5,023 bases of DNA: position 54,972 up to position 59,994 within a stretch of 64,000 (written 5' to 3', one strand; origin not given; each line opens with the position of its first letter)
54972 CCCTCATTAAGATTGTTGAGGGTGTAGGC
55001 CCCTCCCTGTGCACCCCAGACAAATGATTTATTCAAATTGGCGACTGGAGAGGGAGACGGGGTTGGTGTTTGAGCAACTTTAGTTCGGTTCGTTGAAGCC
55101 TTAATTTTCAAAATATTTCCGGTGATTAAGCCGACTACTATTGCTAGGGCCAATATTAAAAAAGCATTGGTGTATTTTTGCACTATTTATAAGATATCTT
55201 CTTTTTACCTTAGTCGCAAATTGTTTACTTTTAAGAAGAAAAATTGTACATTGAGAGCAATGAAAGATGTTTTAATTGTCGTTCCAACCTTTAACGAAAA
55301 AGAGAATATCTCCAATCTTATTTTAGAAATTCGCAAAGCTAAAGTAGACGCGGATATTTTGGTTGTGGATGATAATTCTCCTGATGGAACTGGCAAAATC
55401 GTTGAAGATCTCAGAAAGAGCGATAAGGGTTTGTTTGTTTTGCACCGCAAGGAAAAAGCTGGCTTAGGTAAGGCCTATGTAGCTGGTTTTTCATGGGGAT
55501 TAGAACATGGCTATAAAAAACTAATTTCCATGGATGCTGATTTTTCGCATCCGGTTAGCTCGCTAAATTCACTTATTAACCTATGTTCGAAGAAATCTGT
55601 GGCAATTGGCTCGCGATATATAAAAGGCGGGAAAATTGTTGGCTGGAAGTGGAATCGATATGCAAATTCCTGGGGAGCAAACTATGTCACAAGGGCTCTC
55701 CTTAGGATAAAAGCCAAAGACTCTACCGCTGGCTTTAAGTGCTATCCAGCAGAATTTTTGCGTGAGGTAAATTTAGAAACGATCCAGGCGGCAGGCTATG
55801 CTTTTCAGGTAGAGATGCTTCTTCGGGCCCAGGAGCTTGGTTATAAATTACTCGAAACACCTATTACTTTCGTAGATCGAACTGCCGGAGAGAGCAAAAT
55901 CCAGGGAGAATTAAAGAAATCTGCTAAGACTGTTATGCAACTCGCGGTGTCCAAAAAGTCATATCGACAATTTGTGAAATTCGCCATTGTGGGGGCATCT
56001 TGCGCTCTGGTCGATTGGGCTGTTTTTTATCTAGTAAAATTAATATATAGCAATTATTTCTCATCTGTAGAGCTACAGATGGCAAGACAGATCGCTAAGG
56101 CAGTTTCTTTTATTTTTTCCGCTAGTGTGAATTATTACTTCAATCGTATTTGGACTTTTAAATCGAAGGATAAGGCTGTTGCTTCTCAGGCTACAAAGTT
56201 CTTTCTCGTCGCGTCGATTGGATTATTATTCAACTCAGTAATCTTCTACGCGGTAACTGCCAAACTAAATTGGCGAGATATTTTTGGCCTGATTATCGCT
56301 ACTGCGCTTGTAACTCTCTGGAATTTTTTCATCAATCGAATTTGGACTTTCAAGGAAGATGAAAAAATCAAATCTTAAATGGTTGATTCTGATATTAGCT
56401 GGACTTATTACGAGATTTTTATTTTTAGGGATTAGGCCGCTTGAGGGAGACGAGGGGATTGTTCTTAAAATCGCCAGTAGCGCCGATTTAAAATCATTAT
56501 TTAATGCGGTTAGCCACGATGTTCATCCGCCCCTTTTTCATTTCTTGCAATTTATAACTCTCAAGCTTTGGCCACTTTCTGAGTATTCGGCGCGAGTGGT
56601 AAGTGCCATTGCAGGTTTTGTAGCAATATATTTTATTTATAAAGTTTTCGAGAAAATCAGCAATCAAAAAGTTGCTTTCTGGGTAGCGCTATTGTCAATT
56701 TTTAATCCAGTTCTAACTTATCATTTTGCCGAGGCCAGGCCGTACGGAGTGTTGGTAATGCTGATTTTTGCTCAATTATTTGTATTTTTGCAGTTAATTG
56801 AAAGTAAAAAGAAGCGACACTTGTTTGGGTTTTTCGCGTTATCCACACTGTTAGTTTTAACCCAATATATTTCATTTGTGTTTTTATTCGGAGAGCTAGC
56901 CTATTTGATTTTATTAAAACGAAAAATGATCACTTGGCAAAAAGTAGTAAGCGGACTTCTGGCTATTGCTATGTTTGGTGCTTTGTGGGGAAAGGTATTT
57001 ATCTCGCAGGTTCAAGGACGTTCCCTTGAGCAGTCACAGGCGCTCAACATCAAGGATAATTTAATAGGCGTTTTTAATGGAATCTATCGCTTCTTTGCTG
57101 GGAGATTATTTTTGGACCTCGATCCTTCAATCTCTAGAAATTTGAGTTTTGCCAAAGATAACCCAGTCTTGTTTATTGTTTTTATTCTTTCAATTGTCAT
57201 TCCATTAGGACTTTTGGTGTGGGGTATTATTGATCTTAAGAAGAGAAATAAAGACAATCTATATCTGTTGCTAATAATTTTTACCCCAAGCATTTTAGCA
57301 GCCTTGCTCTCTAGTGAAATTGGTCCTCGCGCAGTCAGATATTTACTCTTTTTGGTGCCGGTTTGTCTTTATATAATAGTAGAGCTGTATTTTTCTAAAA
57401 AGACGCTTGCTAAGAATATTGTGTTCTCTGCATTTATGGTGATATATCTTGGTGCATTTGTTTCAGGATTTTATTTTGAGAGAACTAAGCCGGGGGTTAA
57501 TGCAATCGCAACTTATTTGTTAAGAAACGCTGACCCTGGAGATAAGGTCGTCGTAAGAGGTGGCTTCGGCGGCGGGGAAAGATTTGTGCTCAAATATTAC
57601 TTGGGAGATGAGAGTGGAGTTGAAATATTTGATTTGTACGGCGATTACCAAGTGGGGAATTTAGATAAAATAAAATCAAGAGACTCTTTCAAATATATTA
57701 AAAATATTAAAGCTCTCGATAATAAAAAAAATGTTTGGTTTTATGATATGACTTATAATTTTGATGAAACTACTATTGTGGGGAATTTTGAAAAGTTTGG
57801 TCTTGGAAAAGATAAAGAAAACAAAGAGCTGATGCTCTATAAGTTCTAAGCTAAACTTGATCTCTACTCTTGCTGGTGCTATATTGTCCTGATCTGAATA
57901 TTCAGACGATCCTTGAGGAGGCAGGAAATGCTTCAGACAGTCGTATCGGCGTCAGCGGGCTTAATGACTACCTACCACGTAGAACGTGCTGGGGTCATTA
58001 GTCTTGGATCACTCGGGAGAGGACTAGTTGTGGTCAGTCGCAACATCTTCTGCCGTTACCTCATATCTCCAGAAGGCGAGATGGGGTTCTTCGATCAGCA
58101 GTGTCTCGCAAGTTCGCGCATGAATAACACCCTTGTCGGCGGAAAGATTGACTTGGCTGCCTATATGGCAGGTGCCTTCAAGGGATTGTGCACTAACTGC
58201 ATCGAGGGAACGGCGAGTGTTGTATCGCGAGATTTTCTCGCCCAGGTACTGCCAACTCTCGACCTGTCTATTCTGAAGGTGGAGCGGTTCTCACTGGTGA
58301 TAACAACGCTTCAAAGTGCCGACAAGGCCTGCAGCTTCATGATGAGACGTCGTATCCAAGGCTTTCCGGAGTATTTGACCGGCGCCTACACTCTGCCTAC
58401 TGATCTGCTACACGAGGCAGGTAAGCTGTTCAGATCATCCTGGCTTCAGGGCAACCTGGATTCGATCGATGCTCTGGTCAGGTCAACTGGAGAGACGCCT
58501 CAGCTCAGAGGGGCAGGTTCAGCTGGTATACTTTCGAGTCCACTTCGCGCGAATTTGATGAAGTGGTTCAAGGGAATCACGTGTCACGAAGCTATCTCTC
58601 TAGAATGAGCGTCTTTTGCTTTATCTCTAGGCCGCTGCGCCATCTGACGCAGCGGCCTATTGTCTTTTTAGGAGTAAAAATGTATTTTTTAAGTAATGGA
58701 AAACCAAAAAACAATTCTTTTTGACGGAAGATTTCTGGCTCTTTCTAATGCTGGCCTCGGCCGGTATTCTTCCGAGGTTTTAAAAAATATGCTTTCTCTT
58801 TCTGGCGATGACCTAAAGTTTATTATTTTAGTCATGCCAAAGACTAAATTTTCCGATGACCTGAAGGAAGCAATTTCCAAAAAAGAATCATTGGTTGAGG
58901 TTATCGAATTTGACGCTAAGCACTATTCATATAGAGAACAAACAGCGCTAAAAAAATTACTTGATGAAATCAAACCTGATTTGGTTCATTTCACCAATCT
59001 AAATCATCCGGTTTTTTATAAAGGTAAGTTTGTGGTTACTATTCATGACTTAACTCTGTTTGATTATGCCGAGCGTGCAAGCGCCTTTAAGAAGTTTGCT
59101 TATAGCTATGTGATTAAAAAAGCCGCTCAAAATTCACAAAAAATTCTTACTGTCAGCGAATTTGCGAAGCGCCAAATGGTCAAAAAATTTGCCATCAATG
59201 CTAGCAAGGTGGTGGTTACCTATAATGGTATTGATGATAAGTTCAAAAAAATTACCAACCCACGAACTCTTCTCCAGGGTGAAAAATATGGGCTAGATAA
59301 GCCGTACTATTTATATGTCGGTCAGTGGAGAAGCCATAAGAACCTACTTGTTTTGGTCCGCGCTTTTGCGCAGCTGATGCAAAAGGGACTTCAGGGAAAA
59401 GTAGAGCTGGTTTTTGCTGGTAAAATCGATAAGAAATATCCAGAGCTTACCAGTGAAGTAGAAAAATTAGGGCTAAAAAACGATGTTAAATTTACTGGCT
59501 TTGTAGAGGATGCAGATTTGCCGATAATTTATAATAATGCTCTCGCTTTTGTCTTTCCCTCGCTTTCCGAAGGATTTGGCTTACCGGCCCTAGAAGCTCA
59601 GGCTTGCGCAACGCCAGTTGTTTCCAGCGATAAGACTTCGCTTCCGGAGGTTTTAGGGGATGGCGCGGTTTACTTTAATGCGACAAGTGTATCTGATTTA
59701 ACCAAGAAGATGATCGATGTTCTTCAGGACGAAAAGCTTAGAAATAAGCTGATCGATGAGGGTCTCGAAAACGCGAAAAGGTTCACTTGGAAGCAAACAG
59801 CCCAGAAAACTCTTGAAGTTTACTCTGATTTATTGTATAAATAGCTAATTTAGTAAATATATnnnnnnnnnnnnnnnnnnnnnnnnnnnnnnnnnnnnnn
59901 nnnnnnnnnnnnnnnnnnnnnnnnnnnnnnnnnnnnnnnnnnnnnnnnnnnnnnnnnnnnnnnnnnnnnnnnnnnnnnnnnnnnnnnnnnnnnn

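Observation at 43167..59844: Elaborate polyprenol-phosphate-sugar-dependent extracytoplasmic glycosylation locus: three PMT/ArnT-like GT-C enzymes, two Dpm1-like GT2s (one fused to a GT-C, one fused to GtrA), two Wzy-like proteins, a Wzx flippase and three GT4s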

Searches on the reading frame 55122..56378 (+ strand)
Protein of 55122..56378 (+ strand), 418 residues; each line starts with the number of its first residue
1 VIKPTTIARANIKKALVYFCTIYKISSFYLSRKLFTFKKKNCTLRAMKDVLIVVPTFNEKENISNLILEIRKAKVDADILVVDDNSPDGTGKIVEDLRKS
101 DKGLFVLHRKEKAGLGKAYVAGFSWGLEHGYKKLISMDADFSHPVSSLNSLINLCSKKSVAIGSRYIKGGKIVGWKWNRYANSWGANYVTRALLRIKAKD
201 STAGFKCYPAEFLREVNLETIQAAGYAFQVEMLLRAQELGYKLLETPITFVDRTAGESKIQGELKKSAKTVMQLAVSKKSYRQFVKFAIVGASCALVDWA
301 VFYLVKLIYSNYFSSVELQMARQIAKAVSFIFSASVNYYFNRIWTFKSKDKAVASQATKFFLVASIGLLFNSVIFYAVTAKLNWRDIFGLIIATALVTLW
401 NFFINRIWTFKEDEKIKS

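Call 3: search_protein_families(library=pfam, proteins=[window:55122-56378:+], max_evalue=0.01)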
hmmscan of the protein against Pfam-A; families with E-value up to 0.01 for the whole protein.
window:55122-56378:+ (418 aa): 2 families
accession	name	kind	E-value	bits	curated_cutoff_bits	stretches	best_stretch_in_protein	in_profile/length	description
PF04138.20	GtrA_DPMS_TM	-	9.6e-24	84.3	26.1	1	286-410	1-117/117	GtrA/DPMS, transmembrane domain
PF00535.33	Glycos_transf_2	-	5.1e-22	79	23.3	1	52-214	2-165/168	Glycosyl transferase family 2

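Call 22: search_protein_families(library=ncbifam, proteins=[window:55260-56378:+], max_evalue=0.01)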
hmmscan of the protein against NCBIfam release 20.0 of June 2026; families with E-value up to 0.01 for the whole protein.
window:55260-56378:+ (372 aa): 18 families
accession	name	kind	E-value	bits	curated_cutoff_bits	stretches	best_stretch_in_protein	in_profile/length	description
TIGR04182.1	glyco_TIGR04182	equivalog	4.9e-16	59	325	1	3-259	1-245/293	S-layer glycoprotein N-glycosyltransferase AglJ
NF041391.1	DPhHxTase_Halo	equivalog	2.1e-12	46.5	375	1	10-214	3-192/213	dolichyl-phosphate hexose transferase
NF058614.1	PPMAGASynPpgS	equivalog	5.1e-10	39.2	370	1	3-215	1-207/226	polyprenyl-phospho-N-acetylgalactosaminyl synthase PpgS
TIGR03937.1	PgaC_IcaA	equivalog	2.5e-09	36.6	422.3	1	3-94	46-135/407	poly-beta-1,6-N-acetyl-D-glucosamine synthase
NF045692.1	OglycostaseCruG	equivalog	1.4e-08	34.1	600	1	3-94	42-137/386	2'-O-glycosyltransferase CruG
NF053846.1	glyco_with_XrtP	equivalog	1.5e-07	30.4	520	1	6-71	45-111/440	XrtP-associated glycosyltransferase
TIGR01556.1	rhamnosyltran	subfamily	2.6e-07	30.1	200.55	1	13-111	6-100/281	rhamnosyltransferase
TIGR04283.1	glyco_like_mftF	equivalog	4.9e-07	29.6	182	1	6-52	3-50/221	TIGR04283 family arsenosugar biosynthesis glycosyltransferase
TIGR03469.1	HpnB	hypoth_equivalog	8.5e-07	28.3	379.25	1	3-120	45-171/386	hopene-associated glycosyltransferase HpnB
NF047588.1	GlcsyltransPgfSStrep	equivalog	2.8e-06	26.8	500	1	4-261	3-247/308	glycosyltransferase PgfS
NF007986.1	PRK10714.1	equivalog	8.8e-06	24.9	529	1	2-118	6-124/316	undecaprenyl-phosphate 4-deoxy-4-formamido-L-arabinose transferase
NF047683.1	TeichurnBiosyTuaG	equivalog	8.9e-06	25.5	400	1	4-113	8-115/252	teichuronic acid biosynthesis protein TuaG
NF038302.1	EPS_HpsE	equivalog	5e-05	22.4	300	1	3-64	2-67/307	hormogonium polysaccharide biosynthesis glycosyltransferase HpsE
NF050050.1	ProtGlycPglI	equivalog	0.00022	20.7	500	1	4-68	4-70/306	GalNAc(5)-diNAcBac-PP-undecaprenol beta-1,3-glucosyltransferase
NF041865.1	EpsU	equivalog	0.0037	16.3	700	1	6-105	43-143/394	exopolysaccharide biosynthesis GT2 family glycosyltransferase EpsU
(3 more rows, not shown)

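Call 55: search_solved_structures(query=window:55260-56375:+, max_evalue=0.001, show_alignments=1)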
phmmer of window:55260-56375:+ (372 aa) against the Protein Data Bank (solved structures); distinct sequences matched with E-value up to 0.001: 8.
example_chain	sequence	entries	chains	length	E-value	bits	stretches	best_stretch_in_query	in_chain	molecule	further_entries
5mlz_A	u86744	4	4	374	1.3e-36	129.7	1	4-337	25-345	Dolichol monophosphate mannose synthase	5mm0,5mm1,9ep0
3bcv_A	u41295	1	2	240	8.6e-05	25.1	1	4-77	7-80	Putative glycosyltransferase protein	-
9hwj_A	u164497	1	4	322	0.00016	24.2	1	2-118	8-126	Undecaprenyl-phosphate 4-deoxy-4-formamido-L-arabinose transferase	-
5ekp_C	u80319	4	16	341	0.00026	23.5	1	4-108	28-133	Uncharacterized glycosyltransferase sll0501 | Glycosyltransferase sll0501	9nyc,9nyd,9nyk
9nye_A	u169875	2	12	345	0.00026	23.5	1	4-108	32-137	Glycosyltransferase sll0501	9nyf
5eke_A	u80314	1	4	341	0.00029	23.3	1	4-108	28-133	Uncharacterized glycosyltransferase sll0501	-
9bhc_C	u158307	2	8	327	0.00055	22.4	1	2-107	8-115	Undecaprenyl-phosphate 4-deoxy-4-formamido-L-arabinose transferase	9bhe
8vxh_A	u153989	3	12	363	0.00069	22.1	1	2-107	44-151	Undecaprenyl-phosphate 4-deoxy-4-formamido-L-arabinose transferase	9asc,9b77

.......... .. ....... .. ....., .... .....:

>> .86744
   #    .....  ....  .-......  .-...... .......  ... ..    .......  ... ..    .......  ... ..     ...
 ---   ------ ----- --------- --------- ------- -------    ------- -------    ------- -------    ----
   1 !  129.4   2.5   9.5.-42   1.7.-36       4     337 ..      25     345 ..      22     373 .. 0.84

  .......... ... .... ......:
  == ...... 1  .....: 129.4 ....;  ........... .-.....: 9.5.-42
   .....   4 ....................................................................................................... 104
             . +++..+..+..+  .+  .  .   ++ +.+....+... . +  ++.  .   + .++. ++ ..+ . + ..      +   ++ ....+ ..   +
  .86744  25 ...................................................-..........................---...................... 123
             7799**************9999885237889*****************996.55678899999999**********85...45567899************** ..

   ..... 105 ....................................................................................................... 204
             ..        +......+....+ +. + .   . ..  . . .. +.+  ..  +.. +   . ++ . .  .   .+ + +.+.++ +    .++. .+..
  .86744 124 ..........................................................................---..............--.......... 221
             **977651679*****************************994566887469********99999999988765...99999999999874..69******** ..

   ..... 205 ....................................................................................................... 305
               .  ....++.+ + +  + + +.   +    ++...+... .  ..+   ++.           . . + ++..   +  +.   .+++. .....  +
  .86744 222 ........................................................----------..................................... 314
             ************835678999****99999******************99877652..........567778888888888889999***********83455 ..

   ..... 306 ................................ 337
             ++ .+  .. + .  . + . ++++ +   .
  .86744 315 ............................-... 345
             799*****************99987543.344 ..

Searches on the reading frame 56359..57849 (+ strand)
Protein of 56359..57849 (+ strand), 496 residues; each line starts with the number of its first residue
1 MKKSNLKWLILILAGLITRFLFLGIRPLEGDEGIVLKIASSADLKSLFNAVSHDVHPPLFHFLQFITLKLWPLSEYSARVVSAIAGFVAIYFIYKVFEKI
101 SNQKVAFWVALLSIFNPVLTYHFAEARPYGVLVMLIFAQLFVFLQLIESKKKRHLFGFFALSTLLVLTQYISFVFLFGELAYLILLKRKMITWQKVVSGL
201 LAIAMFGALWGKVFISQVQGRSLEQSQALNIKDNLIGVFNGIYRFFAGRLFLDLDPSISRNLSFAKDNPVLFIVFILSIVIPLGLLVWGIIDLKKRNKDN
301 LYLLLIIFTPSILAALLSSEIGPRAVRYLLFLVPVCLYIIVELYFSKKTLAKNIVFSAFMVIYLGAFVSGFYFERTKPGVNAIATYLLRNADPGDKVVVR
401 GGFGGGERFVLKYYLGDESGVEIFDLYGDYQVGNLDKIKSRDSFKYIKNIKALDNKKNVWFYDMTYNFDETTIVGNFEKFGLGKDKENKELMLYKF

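Call 3: search_protein_families(library=pfam, proteins=[window:56359-57849:+], max_evalue=0.01)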
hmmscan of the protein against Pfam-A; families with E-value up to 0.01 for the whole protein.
window:56359-57849:+ (496 aa): 2 families
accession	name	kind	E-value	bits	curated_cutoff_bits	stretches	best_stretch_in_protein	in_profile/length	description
PF13231.12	PMT_2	-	1.8e-12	48.2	26.1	1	56-207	2-155/160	Dolichyl-phosphate-mannose-protein mannosyltransferase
PF11992.13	TgpA_N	-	2.8e-05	23.7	30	0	191-355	39-161/333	TgpA N-terminal domain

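Call 22: search_protein_families(library=ncbifam, proteins=[window:56359-57849:+], max_evalue=0.01)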
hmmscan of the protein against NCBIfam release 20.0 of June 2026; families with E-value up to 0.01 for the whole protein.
window:56359-57849:+ (496 aa): 3 families
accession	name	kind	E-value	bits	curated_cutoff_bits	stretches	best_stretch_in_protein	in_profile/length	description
TIGR03663.1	TIGR03663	subfamily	1.6e-10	40.6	126.25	1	9-192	5-188/435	flippase activity-associated protein Agl23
NF052499.1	MnslTaseMT1671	equivalog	0.00027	19.5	900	1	28-205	49-231/523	mannosyltransferase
NF047510.1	LIC_10190_fam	subfamily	0.002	16.9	100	1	79-210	168-298/424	LIC_10190 family membrane protein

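Call 46: search_solved_structures(query=window:56359-57846:+, max_evalue=10)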
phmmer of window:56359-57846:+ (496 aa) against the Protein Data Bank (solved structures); distinct sequences matched with E-value up to 10: 3.
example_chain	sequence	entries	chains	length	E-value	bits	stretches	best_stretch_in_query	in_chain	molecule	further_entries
7y4l_WA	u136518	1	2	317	1.4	11.4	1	389-435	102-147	CaRSPs2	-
7ezx_D5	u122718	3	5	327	1.5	11.3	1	389-435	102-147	CaRSPs2 | CaRSP2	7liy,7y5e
5ezm_A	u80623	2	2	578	1.8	11.1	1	7-118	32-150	4-amino-4-deoxy-L-arabinose transferase or related glycosyltransferases of PMT family | 4-amino-4-deoxy-L-arabinose (L-Ara4N) transferase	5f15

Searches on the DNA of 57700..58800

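Call 31: search_rna_families(source=window, start=57700, end=58800, threshold=evalue, max_evalue=1)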
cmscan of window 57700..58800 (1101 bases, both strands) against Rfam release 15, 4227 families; matches with E-value up to 1: 1.
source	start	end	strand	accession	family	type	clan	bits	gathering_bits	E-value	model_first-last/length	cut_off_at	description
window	58628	58691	-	RF02844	RefA9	Gene; antisense;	-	22.8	49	0.79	1-64/64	no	Enterococcus sRNA A9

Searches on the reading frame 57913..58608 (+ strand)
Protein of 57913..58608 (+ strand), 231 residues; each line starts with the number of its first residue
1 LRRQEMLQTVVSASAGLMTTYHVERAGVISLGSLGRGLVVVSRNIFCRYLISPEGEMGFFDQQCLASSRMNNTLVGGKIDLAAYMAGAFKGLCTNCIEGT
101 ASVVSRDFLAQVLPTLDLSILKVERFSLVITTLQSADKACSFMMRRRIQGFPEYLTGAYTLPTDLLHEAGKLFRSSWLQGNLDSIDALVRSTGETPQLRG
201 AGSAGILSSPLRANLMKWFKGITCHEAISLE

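Call 4: search_protein_families(library=pfam, proteins=[window:57913-58608:+], max_evalue=0.01)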
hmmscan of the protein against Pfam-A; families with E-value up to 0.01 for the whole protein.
window:57913-58608:+ (231 aa): 0 families

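Call 22: search_protein_families(library=ncbifam, proteins=[window:57913-58608:+], max_evalue=0.01)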
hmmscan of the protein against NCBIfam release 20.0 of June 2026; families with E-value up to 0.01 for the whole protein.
window:57913-58608:+ (231 aa): 0 families

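Call 63: find_homologous_proteins(query=window:57928-58605:+, max_evalue=0.01)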
Query window:57928-58605:+ (226 aa): 1 proteins with E <= 0.01 among 709 candidates.
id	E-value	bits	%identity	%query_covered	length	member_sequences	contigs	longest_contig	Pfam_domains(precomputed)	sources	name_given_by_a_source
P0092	7.2e-144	495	100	100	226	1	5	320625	-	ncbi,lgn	-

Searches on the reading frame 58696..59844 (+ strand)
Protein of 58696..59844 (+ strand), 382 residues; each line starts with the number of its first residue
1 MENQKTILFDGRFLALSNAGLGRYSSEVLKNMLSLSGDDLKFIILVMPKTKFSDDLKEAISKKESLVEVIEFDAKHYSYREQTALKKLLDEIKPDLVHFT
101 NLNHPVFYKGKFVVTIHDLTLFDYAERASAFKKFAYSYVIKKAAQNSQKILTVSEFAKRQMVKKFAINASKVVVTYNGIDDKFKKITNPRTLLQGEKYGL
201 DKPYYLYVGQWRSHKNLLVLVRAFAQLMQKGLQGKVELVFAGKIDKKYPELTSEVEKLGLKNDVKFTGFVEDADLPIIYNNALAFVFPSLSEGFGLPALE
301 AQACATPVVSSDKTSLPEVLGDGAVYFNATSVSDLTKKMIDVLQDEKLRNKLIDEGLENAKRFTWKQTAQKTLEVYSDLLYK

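Call 4: search_protein_families(library=pfam, proteins=[window:58696-59844:+], max_evalue=0.01)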
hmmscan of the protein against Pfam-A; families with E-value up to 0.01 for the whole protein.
window:58696-59844:+ (382 aa): 7 families
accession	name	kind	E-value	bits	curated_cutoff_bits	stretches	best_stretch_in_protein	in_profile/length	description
PF00534.26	Glycos_transf_1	-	9.5e-38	129.9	26.4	1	201-356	14-169/172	Glycosyl transferases group 1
PF13692.12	Glyco_trans_1_4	-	2e-29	103.1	27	1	203-345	2-142/142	Glycosyl transferases group 1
PF13439.12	Glyco_transf_4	-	3.9e-15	56.7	28.5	1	76-181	55-168/170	Glycosyltransferase Family 4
PF20706.3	GT4-conflict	-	1.6e-12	47.6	26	1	199-323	194-323/385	Family 4 Glycosyltransferase in conflict systems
PF13524.12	Glyco_trans_1_2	-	3.8e-09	37.1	25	1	237-373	16-143/144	Glycosyl transferase-like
PF13579.12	Glyco_trans_4_4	-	5.8e-06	27.2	29.7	1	79-178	57-158/158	Glycosyl transferase 4-like domain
PF13477.12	Glyco_trans_4_2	-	0.00011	22.8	23.4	1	67-144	45-133/139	Glycosyl transferase 4-like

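Call 22: search_protein_families(library=ncbifam, proteins=[window:58696-59844:+], max_evalue=0.01)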
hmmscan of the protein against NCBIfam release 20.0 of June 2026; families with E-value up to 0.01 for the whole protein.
window:58696-59844:+ (382 aa): 34 families (the best 25 are shown)
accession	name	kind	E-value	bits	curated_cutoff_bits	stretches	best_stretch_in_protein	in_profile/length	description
TIGR04047.1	MSMEG_0565_glyc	hypoth_equivalog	1.9e-36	126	259.85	1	131-377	123-372/373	MSMEG_0565 family glycosyltransferase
TIGR02149.1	glgA_Coryne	subfamily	1.2e-29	103.7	302.4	1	108-379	105-390/391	glycogen synthase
NF041010.1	glycosy_Agl16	equivalog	3.8e-27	95.1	575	1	111-379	106-351/352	glycosylation protein Agl16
TIGR03449.1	mycothiol_MshA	equivalog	2e-26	92.8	462.5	1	145-380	163-404/406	D-inositol-3-phosphate glycosyltransferase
TIGR03088.1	stp2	hypoth_equivalog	1e-25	90.6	409.05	1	55-380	44-374/374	TIGR03088 family PEP-CTERM/XrtA system glycosyltransferase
TIGR03999.1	thiol_BshA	equivalog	1.4e-24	86.7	273.7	1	135-380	133-374/375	N-acetyl-alpha-D-glucosaminyl L-malate synthase BshA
TIGR04157.1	glyco_rSAM_CFB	subfamily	6.7e-21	74.7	400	1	141-352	164-381/406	TIGR04157 family glycosyltransferase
NF050063.1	ProtGlycPglJ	equivalog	2.5e-20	73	500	1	129-374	127-361/363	N-acetylgalactosamine-N,N'-diacetylbacillosaminyl-diphospho-undecaprenol 4-alpha-N-acetylgalactosaminyltransferase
NF038295.1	EPS_HpsP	equivalog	3.1e-20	72.5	550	1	136-379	143-387/388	hormogonium polysaccharide biosynthesis glycosyltransferase HpsP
TIGR04063.1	stp3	hypoth_equivalog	1.3e-17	63.8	442.05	1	141-380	152-396/397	TIGR04063 family PEP-CTERM/XrtA system glycosyltransferase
NF053513.1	Gtran_IagA_BgsA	equivalog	5e-16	58.6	460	1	137-379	96-331/333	LTA glycolipid anchor biosynthesis glycosyltransferase, IagA/BgsA family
NF038298.1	EPS_HpsO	equivalog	9.3e-16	57.6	575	1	133-379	133-387/388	hormogonium polysaccharide biosynthesis glycosyltransferase HpsO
NF038255.1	exopoly_VpsD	equivalog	1.5e-15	57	300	1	84-379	92-375/381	VpsD family glycosyltransferase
NF041876.1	EPS_EpsE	equivalog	4e-15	56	400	1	209-370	221-387/389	exopolysaccharide biosynthesis GT4 family glycosyltransferase EpsE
NF038229.1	Glyco4_Geo_Pelo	equivalog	2.9e-13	49.6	400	1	137-380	100-337/338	GPMC system family 4 glycosyltransferase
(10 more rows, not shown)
